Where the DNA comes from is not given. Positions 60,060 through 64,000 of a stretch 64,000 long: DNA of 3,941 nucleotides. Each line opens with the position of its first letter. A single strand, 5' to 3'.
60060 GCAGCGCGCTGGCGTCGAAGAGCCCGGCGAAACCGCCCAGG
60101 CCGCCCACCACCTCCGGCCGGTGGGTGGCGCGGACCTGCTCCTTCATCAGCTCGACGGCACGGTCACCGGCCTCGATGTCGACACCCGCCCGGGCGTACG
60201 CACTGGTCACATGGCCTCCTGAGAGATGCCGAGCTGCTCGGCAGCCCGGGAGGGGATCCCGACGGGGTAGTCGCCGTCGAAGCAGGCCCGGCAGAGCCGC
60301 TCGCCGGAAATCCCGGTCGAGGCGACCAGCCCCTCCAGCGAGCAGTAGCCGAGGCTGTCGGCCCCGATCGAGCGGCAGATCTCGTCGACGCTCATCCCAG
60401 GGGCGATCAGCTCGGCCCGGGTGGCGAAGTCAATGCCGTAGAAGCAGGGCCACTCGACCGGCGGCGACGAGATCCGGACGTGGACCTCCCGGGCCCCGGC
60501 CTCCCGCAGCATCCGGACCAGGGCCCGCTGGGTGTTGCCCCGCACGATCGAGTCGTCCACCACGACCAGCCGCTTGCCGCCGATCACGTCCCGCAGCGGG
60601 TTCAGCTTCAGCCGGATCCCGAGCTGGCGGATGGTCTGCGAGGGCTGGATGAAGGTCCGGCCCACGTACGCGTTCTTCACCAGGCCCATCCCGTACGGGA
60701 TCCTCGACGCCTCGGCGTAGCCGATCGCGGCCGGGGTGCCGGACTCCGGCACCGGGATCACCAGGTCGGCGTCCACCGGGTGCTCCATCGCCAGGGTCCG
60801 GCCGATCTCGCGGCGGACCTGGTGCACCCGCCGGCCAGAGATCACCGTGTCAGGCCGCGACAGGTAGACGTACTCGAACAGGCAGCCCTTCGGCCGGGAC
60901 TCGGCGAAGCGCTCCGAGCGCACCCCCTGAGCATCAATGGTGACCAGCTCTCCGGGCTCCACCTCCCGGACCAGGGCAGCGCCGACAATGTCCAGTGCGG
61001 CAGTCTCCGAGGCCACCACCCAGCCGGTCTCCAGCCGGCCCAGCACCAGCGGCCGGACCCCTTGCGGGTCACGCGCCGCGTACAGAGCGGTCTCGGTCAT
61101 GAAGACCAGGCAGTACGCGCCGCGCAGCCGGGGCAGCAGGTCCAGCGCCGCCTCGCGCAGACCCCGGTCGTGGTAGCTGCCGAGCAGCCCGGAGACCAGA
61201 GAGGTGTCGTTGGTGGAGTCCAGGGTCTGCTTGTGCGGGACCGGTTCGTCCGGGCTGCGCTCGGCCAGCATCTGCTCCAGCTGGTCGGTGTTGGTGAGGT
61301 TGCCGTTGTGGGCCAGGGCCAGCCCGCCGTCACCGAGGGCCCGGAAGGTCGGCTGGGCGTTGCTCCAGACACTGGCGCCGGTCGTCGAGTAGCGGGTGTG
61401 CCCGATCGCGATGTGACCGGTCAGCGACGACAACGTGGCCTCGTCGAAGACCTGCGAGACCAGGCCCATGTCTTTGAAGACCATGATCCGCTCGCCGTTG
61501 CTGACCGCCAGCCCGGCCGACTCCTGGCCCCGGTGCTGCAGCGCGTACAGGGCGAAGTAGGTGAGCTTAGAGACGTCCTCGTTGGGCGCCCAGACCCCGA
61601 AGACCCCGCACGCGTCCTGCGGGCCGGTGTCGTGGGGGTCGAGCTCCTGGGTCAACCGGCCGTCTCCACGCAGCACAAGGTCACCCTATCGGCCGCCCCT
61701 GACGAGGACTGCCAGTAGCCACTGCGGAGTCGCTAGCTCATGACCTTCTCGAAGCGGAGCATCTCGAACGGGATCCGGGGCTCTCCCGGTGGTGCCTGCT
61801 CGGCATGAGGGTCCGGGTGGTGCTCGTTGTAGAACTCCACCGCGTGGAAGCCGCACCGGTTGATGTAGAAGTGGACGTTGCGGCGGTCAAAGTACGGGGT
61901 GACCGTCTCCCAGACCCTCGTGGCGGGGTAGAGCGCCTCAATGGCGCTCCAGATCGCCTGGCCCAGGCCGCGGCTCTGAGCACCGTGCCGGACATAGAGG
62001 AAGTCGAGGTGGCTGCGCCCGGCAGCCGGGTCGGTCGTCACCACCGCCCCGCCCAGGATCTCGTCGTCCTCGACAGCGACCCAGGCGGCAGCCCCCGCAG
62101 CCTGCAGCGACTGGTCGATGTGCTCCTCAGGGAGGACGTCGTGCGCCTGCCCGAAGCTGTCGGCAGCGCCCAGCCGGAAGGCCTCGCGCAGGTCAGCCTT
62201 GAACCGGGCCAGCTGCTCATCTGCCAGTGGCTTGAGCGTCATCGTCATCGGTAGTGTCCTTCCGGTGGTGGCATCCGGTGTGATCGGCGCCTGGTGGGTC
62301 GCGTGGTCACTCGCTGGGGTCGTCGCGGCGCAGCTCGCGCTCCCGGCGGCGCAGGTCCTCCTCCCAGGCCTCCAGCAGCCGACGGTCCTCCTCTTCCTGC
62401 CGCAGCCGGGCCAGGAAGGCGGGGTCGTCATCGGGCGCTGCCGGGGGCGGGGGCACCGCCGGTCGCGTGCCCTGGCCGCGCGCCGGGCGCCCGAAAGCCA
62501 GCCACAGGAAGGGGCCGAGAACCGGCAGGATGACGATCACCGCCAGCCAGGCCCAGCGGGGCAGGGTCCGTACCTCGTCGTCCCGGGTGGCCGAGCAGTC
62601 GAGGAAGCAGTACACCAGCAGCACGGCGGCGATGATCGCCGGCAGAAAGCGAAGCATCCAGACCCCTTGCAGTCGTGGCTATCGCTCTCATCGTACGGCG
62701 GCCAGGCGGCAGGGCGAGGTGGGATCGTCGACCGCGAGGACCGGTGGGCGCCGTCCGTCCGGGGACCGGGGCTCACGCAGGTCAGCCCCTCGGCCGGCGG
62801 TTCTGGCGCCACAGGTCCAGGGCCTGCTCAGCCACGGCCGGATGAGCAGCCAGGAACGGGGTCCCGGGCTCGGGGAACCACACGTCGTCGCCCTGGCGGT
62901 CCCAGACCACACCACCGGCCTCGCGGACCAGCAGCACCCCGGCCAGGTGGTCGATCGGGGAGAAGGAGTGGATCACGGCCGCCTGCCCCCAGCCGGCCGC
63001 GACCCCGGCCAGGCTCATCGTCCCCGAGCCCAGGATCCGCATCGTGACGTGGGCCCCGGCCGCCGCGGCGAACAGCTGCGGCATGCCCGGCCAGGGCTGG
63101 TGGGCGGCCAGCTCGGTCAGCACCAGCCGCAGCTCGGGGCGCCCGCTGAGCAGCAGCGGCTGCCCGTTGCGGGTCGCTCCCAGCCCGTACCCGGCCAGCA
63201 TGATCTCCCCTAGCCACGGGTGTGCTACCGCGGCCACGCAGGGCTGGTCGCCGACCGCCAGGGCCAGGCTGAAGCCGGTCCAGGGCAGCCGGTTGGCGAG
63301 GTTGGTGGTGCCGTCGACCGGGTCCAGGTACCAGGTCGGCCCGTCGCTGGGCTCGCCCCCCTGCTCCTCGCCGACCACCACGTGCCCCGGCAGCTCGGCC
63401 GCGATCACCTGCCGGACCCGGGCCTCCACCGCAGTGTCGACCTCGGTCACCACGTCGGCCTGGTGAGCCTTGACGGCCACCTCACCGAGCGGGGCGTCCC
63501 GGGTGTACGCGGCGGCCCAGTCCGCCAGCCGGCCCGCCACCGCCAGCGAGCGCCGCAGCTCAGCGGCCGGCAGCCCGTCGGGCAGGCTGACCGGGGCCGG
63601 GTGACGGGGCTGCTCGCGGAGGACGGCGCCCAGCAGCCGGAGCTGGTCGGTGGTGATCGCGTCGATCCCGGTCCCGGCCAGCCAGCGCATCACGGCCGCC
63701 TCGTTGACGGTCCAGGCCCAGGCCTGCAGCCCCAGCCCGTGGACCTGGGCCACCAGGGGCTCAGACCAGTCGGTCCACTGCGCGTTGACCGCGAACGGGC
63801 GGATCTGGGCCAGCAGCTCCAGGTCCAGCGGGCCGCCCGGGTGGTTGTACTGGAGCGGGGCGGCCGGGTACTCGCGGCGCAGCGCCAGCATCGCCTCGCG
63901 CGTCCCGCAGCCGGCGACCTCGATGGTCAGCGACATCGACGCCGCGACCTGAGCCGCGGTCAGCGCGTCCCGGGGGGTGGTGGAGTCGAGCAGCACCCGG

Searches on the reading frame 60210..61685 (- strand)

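Call 37: search_protein_families(library=pfam, proteins=[window:60210-61685:-], max_evalue=0.00001)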
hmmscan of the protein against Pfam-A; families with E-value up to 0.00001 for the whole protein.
window:60210-61685:- (492 aa): 2 families
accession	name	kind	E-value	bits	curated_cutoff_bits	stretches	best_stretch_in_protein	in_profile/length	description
PF13522.11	GATase_6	-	1.4e-13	51.4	27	1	87-227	7-130/130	Glutamine amidotransferase domain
PF13537.11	GATase_7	-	2.1e-12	47.6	25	1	104-231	7-121/123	Glutamine amidotransferase domain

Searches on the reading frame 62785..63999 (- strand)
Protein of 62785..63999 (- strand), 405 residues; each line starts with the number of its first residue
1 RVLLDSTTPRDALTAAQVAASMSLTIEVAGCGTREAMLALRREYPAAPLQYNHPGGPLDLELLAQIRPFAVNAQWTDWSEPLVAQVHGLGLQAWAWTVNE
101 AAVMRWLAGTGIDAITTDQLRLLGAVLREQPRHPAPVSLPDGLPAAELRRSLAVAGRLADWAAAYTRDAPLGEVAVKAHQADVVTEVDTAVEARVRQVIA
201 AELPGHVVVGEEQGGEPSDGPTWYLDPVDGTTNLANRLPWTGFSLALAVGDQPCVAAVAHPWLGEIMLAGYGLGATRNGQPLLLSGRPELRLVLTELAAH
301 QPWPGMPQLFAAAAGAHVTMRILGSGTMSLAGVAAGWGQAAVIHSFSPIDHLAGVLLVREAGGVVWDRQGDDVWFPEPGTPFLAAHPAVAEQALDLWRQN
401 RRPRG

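Call 37: search_protein_families(library=pfam, proteins=[window:62785-63999:-], max_evalue=0.00001)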
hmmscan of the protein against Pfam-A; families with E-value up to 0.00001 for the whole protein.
window:62785-63999:- (405 aa): 2 families
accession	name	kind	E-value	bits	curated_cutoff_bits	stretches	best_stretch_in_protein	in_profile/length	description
PF00459.30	Inositol_P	-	2.2e-40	139.3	27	1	177-383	35-252/271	Inositol monophosphatase family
PF03009.23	GDPD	-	2.2e-06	28.4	23.6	1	67-119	186-241/244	Glycerophosphoryl diester phosphodiesterase family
